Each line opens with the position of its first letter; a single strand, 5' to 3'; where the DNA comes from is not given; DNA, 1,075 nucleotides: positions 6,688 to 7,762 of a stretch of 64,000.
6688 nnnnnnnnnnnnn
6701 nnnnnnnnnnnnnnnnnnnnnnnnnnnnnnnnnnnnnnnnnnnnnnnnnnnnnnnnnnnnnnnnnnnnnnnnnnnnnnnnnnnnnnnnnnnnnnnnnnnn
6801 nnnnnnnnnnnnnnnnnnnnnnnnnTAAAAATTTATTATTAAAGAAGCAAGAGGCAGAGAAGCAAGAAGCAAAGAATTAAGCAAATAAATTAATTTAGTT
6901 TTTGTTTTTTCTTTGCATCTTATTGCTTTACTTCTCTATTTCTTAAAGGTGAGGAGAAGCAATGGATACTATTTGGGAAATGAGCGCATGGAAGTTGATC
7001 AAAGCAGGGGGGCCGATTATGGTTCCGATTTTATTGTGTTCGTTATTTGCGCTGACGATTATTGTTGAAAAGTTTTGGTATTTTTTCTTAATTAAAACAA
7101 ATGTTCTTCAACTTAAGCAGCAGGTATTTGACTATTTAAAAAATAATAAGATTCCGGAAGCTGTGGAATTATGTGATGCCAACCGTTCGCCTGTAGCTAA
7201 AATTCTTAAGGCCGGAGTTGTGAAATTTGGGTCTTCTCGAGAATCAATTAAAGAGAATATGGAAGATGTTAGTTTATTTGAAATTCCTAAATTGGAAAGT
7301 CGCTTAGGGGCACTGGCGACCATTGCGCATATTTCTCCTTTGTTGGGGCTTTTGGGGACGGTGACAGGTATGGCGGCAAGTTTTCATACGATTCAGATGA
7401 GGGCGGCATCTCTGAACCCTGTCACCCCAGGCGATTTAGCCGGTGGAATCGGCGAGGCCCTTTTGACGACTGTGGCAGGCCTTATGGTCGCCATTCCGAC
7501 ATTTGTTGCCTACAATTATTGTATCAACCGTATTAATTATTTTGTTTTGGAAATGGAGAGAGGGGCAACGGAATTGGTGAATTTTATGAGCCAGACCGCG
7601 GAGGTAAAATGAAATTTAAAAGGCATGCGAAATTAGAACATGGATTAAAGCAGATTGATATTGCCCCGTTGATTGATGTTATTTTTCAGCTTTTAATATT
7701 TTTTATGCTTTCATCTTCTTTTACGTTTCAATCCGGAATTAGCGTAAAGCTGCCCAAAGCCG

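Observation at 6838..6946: Novel dispersed palindromic intergenic element with an AG-rich arm and a CT-rich arm, four copies in 64 kb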

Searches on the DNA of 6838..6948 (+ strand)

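Call 76: build_rna_model(alignment_id=A2)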
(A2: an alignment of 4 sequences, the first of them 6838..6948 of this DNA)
Model R1 built from alignment A2 (4 sequences, 126 columns); structure: RNAalifold consensus.
model positions 105; base pairs 24; branch points 0; effective number of sequences 1.8; information 0.591 bits per position. Calibrated on 0.2 Mb of random sequence (short: E-values are rough).
structure used (alignment columns):
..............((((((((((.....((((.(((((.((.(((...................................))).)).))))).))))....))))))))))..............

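Call 77: search_with_rna_model(model_id=R1, sources=[window, L007, L018, L023, L029, L031, L033, L043, L044, L051, L053, L058, L108, L112, L129, L187, L188, L189, L191, L193, L223, L224, L225], max_evalue=0.01, make_alignment=true)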
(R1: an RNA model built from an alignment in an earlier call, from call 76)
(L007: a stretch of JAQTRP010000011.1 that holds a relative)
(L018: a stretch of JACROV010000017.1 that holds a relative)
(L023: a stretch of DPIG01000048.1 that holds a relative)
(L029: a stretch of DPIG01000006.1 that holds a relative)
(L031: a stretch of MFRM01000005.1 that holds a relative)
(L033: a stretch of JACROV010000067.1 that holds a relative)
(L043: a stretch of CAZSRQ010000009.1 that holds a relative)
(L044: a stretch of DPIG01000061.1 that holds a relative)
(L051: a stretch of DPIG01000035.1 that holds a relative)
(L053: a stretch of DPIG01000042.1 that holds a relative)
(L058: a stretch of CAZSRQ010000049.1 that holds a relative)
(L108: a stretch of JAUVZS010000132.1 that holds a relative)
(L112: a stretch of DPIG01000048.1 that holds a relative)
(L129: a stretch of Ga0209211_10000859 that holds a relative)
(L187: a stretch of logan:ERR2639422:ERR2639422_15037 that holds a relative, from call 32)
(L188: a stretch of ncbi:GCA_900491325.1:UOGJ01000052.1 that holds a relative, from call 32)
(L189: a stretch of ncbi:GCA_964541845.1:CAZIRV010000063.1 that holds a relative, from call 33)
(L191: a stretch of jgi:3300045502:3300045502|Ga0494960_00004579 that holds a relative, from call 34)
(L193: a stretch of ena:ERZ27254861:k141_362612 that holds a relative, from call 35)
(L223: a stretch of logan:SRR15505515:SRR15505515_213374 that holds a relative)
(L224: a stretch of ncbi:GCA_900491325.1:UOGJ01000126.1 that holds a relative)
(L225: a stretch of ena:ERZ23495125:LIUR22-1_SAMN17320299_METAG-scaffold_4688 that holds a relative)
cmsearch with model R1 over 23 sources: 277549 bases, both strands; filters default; matches with E-value up to 0.01: 37.
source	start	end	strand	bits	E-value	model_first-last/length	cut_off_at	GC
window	50785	50891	+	99.4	1.1e-19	1-105/105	no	0.32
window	55083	55187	+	98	2.3e-19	1-105/105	no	0.35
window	6838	6948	+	91.4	7.8e-18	1-105/105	no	0.27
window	49676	49783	+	90.1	1.5e-17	1-105/105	no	0.3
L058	7407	7502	+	58.7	2.7e-10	1-105/105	no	0.38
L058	7402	7497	-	56.6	8.5e-10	1-105/105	no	0.35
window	49671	49783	-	54.4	2.7e-09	1-105/105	no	0.31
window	50780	50886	-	52.5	7.3e-09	1-105/105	no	0.33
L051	1364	1519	+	52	9.5e-09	1-105/105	no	0.34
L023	3062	3189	-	50.7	1.9e-08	1-105/105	no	0.32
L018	2323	2425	-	50.3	2.3e-08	1-105/105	no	0.32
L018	2293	2422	+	50.1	2.6e-08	1-105/105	no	0.32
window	55078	55182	-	50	2.8e-08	1-105/105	no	0.34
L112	2302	2410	-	49.1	4.6e-08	1-105/105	no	0.28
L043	2070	2167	-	48.8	5.4e-08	1-105/105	no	0.32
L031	3477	3584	-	47.5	1e-07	1-105/105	no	0.4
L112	2307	2415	+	46.4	1.9e-07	1-105/105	no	0.29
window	6833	6948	-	46.2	2.1e-07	1-105/105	no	0.26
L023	3063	3205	+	43.2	1.1e-06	1-105/105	no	0.32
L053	3478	3585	-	42.2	1.8e-06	1-105/105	no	0.35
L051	1374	1499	-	42.1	1.8e-06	1-105/105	no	0.34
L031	3482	3589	+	41.9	2.1e-06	1-105/105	no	0.4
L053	3486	3585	+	41.7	2.3e-06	1-105/105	no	0.36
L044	5370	5465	-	41.4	2.7e-06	1-105/105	no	0.34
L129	7979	8067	+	40.2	5e-06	1-105/105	no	0.43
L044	5373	5446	+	38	1.6e-05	14-87/105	no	0.35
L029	7740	7835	-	37.4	2.2e-05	1-105/105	no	0.34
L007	1909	1984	+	36.4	3.8e-05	8-93/105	no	0.33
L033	3028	3132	-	36.3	4.1e-05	1-105/105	no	0.32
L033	3028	3143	+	36.2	4.2e-05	1-105/105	no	0.34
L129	7978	8062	-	35.5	6.3e-05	1-105/105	no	0.44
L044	1562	1662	-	34.6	9.8e-05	1-105/105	no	0.36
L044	1562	1662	+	33.9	0.00015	1-105/105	no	0.36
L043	2088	2167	+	32.1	0.00038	21-85/105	no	0.3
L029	7747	7832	+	31.9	0.00041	1-105/105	no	0.35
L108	4063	4130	+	28.6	0.0024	1-105/105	no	0.37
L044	242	324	-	26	0.0098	1-105/105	no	0.36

Alignment A4: 37 matches aligned to the model, 213 columns, each read 5' to 3' on its own strand. Consensus structure (alignment columns), stored with it:
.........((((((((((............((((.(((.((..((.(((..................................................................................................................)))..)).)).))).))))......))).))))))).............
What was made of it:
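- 6838..6948 (+): Copy 1, between the TPR gene (stop at 6828) and exbB (ATG at 6962). The paired region is 6842-6944. CM 91.4 bits (call 77).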

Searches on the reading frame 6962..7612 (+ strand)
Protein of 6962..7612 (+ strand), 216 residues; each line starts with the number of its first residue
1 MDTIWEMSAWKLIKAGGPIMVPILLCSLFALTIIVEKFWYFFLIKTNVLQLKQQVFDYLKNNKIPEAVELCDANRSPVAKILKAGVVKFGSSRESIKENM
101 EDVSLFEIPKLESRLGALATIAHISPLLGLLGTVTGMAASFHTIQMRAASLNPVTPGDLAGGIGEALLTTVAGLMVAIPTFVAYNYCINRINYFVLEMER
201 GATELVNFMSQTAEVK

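Call 12: search_protein_families(library=pfam, proteins=[window:6962-7612:+])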
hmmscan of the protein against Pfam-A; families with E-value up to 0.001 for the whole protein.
window:6962-7612:+ (216 aa): 1 family
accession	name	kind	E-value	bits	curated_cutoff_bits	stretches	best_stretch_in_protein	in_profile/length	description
PF01618.21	MotA_ExbB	-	2.2e-29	102.2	22.9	1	75-199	3-126/127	MotA/TolQ/ExbB proton channel family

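Call 13: find_encoding_contigs(protein=window:6962-7612:+, flank=10000, max_places=6)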
Protein window:6962-7612:+ (216 aa): 2 contigs read that carry it; 1 place shown.
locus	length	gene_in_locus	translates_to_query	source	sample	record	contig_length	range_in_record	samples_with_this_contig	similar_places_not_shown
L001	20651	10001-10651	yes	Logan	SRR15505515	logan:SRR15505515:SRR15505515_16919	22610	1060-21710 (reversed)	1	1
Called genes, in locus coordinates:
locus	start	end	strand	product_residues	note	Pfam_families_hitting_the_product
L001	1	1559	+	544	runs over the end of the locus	PF01676:Metalloenzyme, PF06415:iPGM_N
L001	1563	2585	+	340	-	PF00990:GGDEF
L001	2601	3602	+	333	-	PF01145:Band_7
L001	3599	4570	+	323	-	PF01145:Band_7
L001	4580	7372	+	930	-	PF02463:SMC_N (faint), PF03193:RsgA_GTPase (faint), PF13191:AAA_16 (faint), PF13304:AAA_21 (faint), PF13401:AAA_22 (faint), PF17760:UvrA_inter, PF17755:UvrA_DNA-bind, PF00005:ABC_tran (weak), +4 more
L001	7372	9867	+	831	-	PF12895:ANAPC3 (faint), PF13424:TPR_12 (weak), PF13432:TPR_16 (weak), PF13424:TPR_12 (weak), PF13432:TPR_16 (weak), PF13525:YfiO, PF13174:TPR_6 (weak), PF13525:YfiO (weak), +15 more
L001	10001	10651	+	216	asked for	PF01618:MotA_ExbB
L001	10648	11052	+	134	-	PF02472:ExbD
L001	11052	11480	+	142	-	-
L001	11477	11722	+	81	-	-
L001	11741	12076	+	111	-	-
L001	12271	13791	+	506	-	PF11104:PilM_2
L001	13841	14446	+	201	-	PF04350:PilO (weak)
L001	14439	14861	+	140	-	PF16537:T2SSB (weak)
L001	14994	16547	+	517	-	PF07660:STN, PF03958:Secretin_N, PF00263:Secretin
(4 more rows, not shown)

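Call 31: find_homologous_proteins(query=window:6962-7612:+, max_evalue=1e-30)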
Query window:6962-7612:+ (216 aa): 4210 proteins with E <= 1e-30 among 8000 candidates; the best 120 are listed.
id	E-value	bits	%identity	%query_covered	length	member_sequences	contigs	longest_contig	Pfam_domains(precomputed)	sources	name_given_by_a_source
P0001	2.6e-136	470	100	100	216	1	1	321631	PF01618.22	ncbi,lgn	-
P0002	2.2e-114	398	84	99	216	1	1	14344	PF01618.22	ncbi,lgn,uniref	ncbi:hypothetical protein MNBD_UNCLBAC01-1959 [hydrothermal vent metagenome]|uniref:MotA/TolQ/ExbB p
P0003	1.9e-111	388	82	100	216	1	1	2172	PF01618.22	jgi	-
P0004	3.3e-111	388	82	99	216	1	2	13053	PF01618.22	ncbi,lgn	-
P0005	7.7e-111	386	82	99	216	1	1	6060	PF01618.22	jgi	-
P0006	1.3e-110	386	80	99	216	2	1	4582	PF01618.22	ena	-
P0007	4.2e-110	384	80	100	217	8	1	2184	PF01618.22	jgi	-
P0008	1.4e-109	382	81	97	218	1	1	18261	PF01618.22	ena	-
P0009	1.6e-109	382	80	100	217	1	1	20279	PF01618.22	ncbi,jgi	jgi:biopolymer transport protein ExbB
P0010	2.8e-109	381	80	100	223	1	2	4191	PF01618.22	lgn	-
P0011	6.8e-109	380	79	100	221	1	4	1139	PF01618.22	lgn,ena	-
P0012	9.8e-109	380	77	99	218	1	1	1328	PF01618.22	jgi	-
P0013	1.3e-108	379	80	99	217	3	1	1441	PF01618.22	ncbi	-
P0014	2.0e-108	379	79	100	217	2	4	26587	PF01618.22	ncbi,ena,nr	ncbi:MAG: MotA/TolQ/ExbB proton channel family protein [Candidatus Omnitrophica bacterium]|nr:MotA/T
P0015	2.1e-108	379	79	99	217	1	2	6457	PF01618.22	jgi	-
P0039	5.5e-107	374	80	99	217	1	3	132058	PF01618.22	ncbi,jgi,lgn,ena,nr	ncbi:MAG TPA: MotA/TolQ/ExbB proton channel family protein [Candidatus Omnitrophota bacterium]|nr:Mo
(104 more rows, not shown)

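Call 32: find_encoding_contigs(protein=P0002, flank=10000, max_places=2)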
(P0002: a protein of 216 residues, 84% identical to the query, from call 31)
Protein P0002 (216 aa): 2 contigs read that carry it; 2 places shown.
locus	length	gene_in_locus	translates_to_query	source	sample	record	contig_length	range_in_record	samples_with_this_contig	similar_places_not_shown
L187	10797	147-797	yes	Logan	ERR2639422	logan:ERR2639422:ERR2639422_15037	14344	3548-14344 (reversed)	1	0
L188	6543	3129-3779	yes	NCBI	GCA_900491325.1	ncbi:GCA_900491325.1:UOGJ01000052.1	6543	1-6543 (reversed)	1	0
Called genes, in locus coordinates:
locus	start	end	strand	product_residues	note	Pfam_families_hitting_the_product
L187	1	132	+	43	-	?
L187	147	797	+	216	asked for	PF01618:MotA_ExbB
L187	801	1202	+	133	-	PF02472:ExbD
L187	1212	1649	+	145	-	-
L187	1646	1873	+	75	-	-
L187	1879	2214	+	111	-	-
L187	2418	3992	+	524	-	PF11104:PilM_2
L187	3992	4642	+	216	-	-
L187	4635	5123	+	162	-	-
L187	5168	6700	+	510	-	PF16344:FecR_C (weak), PF07660:STN (weak), PF03958:Secretin_N, PF00263:Secretin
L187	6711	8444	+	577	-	PF05157:MshEN, PF00437:T2SSE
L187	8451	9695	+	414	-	PF28597:T2SSF_N (weak), PF00482:T2SSF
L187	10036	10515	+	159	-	PF07963:N_methyl (weak)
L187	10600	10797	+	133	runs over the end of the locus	PF07963:N_methyl (weak)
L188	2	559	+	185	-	?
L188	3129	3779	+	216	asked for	PF01618:MotA_ExbB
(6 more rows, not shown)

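Call 33: find_encoding_contigs(protein=P0004, flank=10000, max_places=2)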
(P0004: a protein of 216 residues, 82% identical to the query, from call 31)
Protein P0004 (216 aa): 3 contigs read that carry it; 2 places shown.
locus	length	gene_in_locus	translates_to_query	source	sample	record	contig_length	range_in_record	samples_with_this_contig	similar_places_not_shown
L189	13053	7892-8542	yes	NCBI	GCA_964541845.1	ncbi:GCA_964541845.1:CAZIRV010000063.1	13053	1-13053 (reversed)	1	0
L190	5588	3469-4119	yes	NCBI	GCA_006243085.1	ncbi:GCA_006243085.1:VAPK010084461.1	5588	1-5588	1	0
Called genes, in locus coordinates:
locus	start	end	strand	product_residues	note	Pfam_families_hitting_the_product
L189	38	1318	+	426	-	PF19295:SufBD_N, PF01458:SUFBD_core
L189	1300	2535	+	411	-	PF00266:Aminotran_5, PF01212:Beta_elim_lyase (faint)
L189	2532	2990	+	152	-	PF01592:NifU_N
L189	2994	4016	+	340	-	PF04055:Radical_SAM, PF13353:Fer4_12 (faint), PF06463:Mob_synth_C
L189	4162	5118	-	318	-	PF00512:HisKA, PF02518:HATPase_c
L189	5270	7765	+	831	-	PF09976:TPR_21 (faint), PF13424:TPR_12, PF13432:TPR_16 (weak), PF13525:YfiO, PF13174:TPR_6 (weak), PF13424:TPR_12 (weak), PF13525:YfiO, PF12895:ANAPC3 (weak), +18 more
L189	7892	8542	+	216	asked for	PF01618:MotA_ExbB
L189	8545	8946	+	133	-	PF02472:ExbD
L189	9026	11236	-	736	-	PF05658:YadA_head, PF13884:Peptidase_S74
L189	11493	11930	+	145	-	-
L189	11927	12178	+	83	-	-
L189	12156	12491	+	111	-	-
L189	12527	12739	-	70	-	-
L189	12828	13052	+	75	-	?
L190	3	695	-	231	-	?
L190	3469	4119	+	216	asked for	PF01618:MotA_ExbB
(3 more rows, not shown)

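Call 34: find_encoding_contigs(protein=P0009, flank=10000, max_places=2)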
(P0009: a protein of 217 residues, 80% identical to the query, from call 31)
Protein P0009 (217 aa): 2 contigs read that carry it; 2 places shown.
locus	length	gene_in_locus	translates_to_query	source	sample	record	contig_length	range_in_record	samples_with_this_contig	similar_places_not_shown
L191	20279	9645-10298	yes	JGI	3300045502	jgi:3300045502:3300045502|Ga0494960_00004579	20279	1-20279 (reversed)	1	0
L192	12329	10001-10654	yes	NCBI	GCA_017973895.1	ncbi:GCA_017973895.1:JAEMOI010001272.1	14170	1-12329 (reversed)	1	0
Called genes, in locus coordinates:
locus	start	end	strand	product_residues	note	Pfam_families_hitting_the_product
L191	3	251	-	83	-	?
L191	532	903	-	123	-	PF00072:Response_reg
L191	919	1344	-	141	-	PF13279:4HBT_2, PF03061:4HBT (weak)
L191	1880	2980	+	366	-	PF01571:GCV_T, PF08669:GCV_T_C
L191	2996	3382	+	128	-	PF01597:GCV_H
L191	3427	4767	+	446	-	PF02347:GDC-P, PF00266:Aminotran_5 (faint)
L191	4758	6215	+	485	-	PF02347:GDC-P, PF21478:GcvP2_C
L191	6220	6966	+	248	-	PF21948:LplA-B_cat, PF03099:BPL_LplA_LipB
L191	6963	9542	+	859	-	PF09976:TPR_21 (weak), PF13174:TPR_6 (weak), PF13424:TPR_12 (weak), PF13525:YfiO, PF13432:TPR_16 (weak), PF00515:TPR_1 (weak), PF13525:YfiO, PF13525:YfiO, +26 more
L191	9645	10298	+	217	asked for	PF01618:MotA_ExbB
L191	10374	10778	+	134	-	PF02472:ExbD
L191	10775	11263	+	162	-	-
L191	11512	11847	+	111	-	-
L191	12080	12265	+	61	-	PF12728:HTH_17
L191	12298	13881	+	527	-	PF11104:PilM_2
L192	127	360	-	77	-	-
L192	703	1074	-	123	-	PF00072:Response_reg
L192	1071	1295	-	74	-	-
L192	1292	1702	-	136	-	PF13279:4HBT_2, PF03061:4HBT (weak)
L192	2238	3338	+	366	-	PF01571:GCV_T, PF08669:GCV_T_C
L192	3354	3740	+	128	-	PF01597:GCV_H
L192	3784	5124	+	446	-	PF02347:GDC-P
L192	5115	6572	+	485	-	PF02347:GDC-P, PF21478:GcvP2_C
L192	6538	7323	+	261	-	PF21948:LplA-B_cat, PF03099:BPL_LplA_LipB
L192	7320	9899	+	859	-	PF09976:TPR_21 (weak), PF13174:TPR_6 (weak), PF13424:TPR_12 (weak), PF13525:YfiO, PF13432:TPR_16 (weak), PF00515:TPR_1 (weak), PF13525:YfiO, PF13525:YfiO, +25 more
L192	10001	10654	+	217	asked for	PF01618:MotA_ExbB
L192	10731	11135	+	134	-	PF02472:ExbD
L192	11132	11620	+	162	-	-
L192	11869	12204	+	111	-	-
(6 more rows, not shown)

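Call 35: find_encoding_contigs(protein=P0039, flank=10000, max_places=2)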
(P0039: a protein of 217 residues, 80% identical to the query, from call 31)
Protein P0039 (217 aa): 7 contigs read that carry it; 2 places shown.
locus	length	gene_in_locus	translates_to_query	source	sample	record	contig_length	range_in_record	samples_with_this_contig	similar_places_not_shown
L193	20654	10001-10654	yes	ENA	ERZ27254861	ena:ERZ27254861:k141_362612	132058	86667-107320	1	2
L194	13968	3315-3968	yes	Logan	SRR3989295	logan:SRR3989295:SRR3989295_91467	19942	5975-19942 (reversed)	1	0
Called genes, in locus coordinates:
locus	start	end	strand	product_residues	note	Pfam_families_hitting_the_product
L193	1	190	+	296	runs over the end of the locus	PF00701:DHDPS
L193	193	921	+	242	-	PF01113:DapB_N, PF05173:DapB_C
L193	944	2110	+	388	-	PF00155:Aminotran_1_2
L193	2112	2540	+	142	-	PF01288:HPPK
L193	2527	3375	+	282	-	PF02569:Pantoate_ligase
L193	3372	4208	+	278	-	PF01408:GFO_IDH_MocA, PF02826:2-Hacid_dh_C (faint), PF03447:NAD_binding_3, PF01958:Asp_DH_C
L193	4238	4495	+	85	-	-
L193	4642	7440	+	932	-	PF00005:ABC_tran (faint), PF02463:SMC_N (faint), PF03193:RsgA_GTPase (faint), PF13191:AAA_16 (faint), PF13555:AAA_29 (faint), PF20703:nSTAND1 (faint), PF17760:UvrA_inter, PF17755:UvrA_DNA-bind, +1 more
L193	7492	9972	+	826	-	PF13424:TPR_12 (weak), PF13525:YfiO (weak), PF07719:TPR_2 (weak), PF13174:TPR_6, PF13181:TPR_8 (weak), PF13424:TPR_12 (weak), PF13525:YfiO, PF14559:TPR_19, +28 more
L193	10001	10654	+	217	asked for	PF01618:MotA_ExbB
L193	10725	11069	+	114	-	PF02472:ExbD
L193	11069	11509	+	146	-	-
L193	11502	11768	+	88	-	-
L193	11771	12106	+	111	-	-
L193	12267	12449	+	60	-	PF12728:HTH_17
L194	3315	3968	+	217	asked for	PF01618:MotA_ExbB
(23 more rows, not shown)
